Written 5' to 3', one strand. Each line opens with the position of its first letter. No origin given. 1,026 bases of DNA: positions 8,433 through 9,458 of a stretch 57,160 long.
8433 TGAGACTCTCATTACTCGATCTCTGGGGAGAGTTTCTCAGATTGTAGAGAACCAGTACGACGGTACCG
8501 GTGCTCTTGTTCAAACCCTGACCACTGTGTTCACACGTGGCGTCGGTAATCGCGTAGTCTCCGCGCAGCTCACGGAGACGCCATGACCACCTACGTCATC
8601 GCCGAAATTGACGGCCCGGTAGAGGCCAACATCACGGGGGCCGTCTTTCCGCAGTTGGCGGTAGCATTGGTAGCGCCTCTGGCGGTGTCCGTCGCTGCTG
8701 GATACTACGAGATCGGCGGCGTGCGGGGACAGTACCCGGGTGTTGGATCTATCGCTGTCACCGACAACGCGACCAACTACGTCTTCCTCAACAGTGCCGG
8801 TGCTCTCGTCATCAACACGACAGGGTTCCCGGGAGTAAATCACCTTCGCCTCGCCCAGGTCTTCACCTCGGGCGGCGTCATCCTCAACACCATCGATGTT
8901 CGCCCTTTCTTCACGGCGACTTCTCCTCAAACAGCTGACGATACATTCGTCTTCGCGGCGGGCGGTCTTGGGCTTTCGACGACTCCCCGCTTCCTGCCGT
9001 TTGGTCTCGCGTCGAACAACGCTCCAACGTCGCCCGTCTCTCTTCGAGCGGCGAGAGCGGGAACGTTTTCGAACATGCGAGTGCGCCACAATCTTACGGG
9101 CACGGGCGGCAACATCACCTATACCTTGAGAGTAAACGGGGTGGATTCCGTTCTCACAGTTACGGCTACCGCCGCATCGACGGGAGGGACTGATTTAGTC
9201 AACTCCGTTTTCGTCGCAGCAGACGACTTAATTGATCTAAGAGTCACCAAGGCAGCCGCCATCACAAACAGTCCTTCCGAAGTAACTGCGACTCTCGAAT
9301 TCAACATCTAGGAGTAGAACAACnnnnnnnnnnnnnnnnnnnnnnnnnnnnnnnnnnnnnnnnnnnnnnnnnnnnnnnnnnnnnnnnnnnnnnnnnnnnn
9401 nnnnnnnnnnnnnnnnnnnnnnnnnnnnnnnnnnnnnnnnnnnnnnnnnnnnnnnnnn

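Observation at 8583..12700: Cassette of fibre-like genes built from shuffled paralogous N- and C-terminal domains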

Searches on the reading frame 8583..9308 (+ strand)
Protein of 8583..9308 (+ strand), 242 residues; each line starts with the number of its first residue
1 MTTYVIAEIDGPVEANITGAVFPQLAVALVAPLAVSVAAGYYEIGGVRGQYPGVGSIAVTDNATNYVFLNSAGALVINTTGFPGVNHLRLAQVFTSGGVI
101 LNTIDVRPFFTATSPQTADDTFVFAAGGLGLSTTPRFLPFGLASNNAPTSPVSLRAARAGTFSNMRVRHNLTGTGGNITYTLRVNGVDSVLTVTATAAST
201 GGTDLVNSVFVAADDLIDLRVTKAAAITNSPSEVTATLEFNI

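Call 6: search_protein_families(library=pfam, proteins=[window:8583-9308:+], max_evalue=0.1)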
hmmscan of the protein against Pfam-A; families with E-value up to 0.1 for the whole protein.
window:8583-9308:+ (242 aa): 0 families

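Call 7: search_protein_families(library=phrogs, proteins=[window:8583-9308:+], max_evalue=0.1)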
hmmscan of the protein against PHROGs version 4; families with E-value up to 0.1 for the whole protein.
window:8583-9308:+ (242 aa): 2 families
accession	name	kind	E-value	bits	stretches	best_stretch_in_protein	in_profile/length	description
phrog_20105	-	unknown function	0.02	15.6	1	163-231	146-214/251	-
phrog_1645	-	head and packaging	0.083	12.7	0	147-234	324-410/440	virion structural protein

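Call 16: find_homologous_proteins(query=window:8583-9308:+, max_evalue=0.001)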
Query window:8583-9308:+ (242 aa): 38 proteins with E <= 0.001 among 7397 candidates.
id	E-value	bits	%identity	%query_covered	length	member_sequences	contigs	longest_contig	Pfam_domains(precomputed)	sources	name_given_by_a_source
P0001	8.7e-139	479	97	100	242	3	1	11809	-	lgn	-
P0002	3.8e-129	447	89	100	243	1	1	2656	-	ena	-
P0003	7.0e-116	404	81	99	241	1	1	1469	-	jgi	jgi:hypothetical protein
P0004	1.1e-106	374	77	98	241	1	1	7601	-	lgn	-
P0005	7.6e-104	364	73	100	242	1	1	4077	-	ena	-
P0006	9.2e-67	243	53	99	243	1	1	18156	-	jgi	jgi:hypothetical protein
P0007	1.2e-65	240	55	98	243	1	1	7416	-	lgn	-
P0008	6.9e-56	208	60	52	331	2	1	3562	-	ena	-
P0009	3.4e-51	192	70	57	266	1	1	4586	-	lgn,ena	-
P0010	6.0e-39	152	63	51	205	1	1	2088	-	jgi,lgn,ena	-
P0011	9.4e-36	142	59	51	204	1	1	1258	-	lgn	-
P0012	1.5e-33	135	60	49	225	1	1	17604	-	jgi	jgi:hypothetical protein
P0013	1.8e-33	134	56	52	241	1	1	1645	-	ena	-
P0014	4.6e-26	110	48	57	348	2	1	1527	-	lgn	-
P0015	1.0e-24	106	49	49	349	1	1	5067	-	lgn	-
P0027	1.5e-18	85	50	46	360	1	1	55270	-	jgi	-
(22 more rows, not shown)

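Call 21: find_encoding_contigs(protein=P0027, flank=10000, max_places=3)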
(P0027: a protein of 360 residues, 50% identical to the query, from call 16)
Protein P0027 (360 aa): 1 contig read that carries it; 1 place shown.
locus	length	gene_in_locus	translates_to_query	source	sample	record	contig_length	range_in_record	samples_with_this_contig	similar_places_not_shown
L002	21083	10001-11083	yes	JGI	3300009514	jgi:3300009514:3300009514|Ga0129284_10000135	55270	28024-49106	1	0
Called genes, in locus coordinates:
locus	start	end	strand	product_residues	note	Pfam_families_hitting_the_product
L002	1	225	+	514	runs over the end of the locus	PF10087:DUF2325 (faint)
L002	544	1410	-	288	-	-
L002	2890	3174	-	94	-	-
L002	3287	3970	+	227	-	-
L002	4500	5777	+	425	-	PF14284:PcfJ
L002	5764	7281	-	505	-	-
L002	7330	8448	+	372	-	PF26125:AcrVA2-like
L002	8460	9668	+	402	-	PF15891:Nuc_deoxyri_tr2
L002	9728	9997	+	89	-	-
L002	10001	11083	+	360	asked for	-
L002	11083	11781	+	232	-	-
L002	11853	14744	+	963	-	-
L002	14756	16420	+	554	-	-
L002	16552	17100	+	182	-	PF13385:Laminin_G_3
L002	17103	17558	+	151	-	-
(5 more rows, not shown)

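Call 39: predict_structure(alignment_id=A2)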
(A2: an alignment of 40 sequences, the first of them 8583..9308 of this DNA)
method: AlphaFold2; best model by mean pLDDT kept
length: 242 residues; sequences in the alignment: 40
mean_pLDDT: 86.1   pTM: 0.55
mean pLDDT of the five models: 86.1, 84.3, 82.9, 76.4, 70.0
residues with pLDDT >= 90: 162; 70-90: 44; 50-70: 9; < 50: 27
segments of 3 or more residues with pLDDT < 50: 1-21, 109-114
pLDDT, mean of each block of 10 residues (from residue 1): 35 39 77 91 75 92 95 92 86 95 73 56 96 97 94 96 98 97 98 98 98 98 93 97 89
secondary structure, 60 per line:
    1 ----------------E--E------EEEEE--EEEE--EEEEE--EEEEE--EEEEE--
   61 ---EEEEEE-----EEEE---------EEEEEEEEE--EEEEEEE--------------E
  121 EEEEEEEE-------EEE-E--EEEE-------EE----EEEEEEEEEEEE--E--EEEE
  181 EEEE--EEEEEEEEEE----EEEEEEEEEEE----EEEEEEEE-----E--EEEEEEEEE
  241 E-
elements in order: E27-31 E34-37 E40-44 E47-51 E54-58 E64-69 E75-78 E88-96 E99-105 E120-128 E136-138 E143-146 E160-171 E177-184 E187-196 E201-211 E216-223 E232-241
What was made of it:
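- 8583..9311 (+): Gene A, 242 aa, the first gene of the chain. It has its own beta N-terminal domain (aa 22-108, nt 8646-8906) and the C-domain (aa 116-242, nt 8928-9308). The AlphaFold2 model has pLDDT 86, above 95 in the C-domain (call 39).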

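Call 44: search_solved_structures(query=A2, max_evalue=1, show_alignments=2)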
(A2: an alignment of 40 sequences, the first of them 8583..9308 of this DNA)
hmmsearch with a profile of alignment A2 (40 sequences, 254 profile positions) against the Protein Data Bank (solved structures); distinct sequences matched with E-value up to 1: 8.
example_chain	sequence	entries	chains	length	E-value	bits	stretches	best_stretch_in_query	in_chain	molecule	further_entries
6n9g_C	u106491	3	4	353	0.31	14.3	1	73-156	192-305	Guanine nucleotide-binding protein subunit beta-5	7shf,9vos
2pbi_B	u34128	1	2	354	0.31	14.3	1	73-156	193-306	Guanine nucleotide-binding protein subunit beta 5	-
5oxe_A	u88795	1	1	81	0.39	14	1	196-224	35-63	Major virion protein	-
7ewp_D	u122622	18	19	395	0.39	13.9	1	73-156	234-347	Guanine nucleotide-binding protein subunit beta-5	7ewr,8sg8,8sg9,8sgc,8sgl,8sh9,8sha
9noq_N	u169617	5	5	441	0.44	13.8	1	73-156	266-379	Guanine nucleotide-binding protein subunit beta-5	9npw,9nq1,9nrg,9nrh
9nq6_N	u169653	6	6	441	0.46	13.7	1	54-156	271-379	Guanine nucleotide-binding protein subunit beta-5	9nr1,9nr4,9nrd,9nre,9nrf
9noc_N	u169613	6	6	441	0.51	13.6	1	73-156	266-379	Guanine nucleotide-binding protein subunit beta-5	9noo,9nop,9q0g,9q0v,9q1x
9q0e_N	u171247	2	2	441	0.52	13.5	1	73-156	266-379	Guanine nucleotide-binding protein subunit beta-5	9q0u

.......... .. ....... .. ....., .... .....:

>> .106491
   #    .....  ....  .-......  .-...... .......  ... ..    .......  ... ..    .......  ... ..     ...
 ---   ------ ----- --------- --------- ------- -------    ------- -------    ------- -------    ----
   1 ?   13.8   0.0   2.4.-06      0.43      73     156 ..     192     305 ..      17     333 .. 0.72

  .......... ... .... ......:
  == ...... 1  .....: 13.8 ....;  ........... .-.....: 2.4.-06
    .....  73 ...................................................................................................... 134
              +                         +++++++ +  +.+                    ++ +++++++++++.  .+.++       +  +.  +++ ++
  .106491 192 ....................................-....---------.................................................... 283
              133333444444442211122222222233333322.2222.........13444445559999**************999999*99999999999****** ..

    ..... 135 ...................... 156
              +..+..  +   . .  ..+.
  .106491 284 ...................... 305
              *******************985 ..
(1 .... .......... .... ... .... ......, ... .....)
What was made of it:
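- Closest known: Cyanophage A-1. Different: There is no significant sequence match with the family profile (call 44).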

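Call 49: find_encoding_contigs(protein=P0006, flank=10000, max_places=2)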
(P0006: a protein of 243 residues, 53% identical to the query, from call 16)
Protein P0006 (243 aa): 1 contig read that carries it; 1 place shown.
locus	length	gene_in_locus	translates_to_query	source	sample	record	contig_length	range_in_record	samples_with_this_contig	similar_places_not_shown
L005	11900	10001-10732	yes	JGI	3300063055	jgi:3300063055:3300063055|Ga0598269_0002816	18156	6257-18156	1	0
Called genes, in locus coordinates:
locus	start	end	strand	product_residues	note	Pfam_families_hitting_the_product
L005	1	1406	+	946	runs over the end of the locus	-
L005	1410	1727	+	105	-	-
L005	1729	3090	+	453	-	-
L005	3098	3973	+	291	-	PF04717:Phage_base_V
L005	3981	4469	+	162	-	-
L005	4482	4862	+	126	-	PF04965:GPW_gp25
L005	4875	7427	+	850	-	-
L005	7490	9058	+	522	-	-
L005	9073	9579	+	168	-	-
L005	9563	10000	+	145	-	-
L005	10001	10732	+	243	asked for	-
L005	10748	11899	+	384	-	?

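Call 50: find_encoding_contigs(protein=P0001, flank=10000, max_places=2)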
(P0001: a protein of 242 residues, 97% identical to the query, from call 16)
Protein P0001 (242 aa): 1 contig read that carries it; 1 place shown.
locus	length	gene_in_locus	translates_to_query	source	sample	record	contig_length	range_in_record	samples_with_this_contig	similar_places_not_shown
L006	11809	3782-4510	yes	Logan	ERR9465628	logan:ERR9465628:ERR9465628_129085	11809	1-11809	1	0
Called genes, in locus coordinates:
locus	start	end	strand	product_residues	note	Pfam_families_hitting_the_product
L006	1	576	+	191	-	?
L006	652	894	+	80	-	-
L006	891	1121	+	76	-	PF18903:DUF5659 (weak)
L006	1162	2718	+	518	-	-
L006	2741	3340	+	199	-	-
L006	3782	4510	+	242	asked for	-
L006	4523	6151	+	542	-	-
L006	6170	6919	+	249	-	-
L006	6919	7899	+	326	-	-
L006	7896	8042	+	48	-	-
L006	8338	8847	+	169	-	-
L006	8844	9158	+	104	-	-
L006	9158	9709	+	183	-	-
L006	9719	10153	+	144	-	-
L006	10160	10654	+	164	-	-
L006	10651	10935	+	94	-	-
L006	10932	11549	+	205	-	-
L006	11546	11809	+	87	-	?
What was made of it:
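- Checked: The near-identical contig L006 has the same genes called (call 50).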

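Call 60: search_protein_families(library=ncbifam, proteins=[window:8583-9308:+], max_evalue=0.1)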
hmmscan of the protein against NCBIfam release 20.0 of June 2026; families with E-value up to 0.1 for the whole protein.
window:8583-9308:+ (242 aa): 0 families

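Call 76: find_related_loci(query=A2, collection=metagenome_contigs, flank=6000)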
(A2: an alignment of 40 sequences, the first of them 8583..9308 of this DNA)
Query A2 (242 aa) in metagenome_contigs; peptide patterns used: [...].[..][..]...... (x = any residue, [..] = any of these).
72 stretches matched a pattern; 26 encode a relative of the query (tblastn E <= 1e-3); 26 distinct loci.
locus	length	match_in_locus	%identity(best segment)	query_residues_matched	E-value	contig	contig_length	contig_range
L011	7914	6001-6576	41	47-240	1e-32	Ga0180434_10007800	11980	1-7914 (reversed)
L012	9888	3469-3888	46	103-240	3e-31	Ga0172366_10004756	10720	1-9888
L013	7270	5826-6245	46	103-240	3e-31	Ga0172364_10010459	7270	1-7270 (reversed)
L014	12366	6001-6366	52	120-240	2e-30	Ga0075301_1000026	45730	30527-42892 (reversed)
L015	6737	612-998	48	113-240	2e-29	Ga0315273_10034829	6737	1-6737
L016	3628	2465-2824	47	122-240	3e-28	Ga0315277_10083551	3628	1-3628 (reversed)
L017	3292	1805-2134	51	132-240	5e-27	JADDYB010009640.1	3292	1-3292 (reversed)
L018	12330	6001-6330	50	132-240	3e-26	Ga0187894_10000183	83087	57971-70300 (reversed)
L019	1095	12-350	52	129-240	8e-27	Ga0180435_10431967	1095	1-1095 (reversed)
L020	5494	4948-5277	51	132-240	3e-26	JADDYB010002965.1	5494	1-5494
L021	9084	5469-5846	43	117-241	9e-25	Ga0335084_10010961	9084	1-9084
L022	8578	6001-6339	50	129-240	6e-24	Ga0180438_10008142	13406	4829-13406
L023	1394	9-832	40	122-240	2e-23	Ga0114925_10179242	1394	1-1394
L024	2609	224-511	55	132-226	5e-23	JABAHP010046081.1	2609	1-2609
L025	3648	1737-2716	36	87-240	2e-22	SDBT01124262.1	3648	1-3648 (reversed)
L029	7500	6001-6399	45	112-241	2e-21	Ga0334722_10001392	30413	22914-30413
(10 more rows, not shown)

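Call 104: search_protein_families(library=phrogs, proteins=[L005:4875-7424:+, L005:1729-3087:+, L005:3981-4466:+, L029:3873-5468:+, L012:827-1963:+], max_evalue=0.001)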
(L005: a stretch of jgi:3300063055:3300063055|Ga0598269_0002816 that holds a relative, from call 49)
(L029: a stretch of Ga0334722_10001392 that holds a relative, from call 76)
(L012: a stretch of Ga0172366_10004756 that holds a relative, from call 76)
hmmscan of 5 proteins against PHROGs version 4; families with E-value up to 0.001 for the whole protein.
L005:4875-7424:+ (850 aa): 2 families
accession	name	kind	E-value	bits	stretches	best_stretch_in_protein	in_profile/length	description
phrog_219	-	tail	2.3e-38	133.2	1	16-338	7-336/598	baseplate wedge subunit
phrog_10646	-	tail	6.6e-10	38.6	1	11-99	24-112/1142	baseplate wedge subunit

L005:1729-3087:+ (453 aa): 2 families
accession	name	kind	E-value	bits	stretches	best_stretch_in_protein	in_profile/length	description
phrog_52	-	tail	2.4e-08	34.3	1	286-401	406-511/677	tail protein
phrog_196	-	tail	4.9e-05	23.1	1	351-448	307-409/536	baseplate hub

L005:3981-4466:+ (162 aa): 0 families

L029:3873-5468:+ (532 aa): 2 families
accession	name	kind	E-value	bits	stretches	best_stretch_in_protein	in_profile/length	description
phrog_5073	-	tail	4.7e-07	30.2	1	11-40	102-361/519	tail fiber protein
phrog_22681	-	DNA, RNA and nucleotide metabolism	0.00016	22.6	1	16-41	112-137/157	DNA polymerase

L012:827-1963:+ (379 aa): 0 families
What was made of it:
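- On Phage tail fibre / receptor-binding protein (generic): Met in L005, where the block follows Phage_base_V, GPW_gp25 and wedge phrog_219 (calls 49, 104).
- The same block follows baseplate genes in L005 (calls 49, 104).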
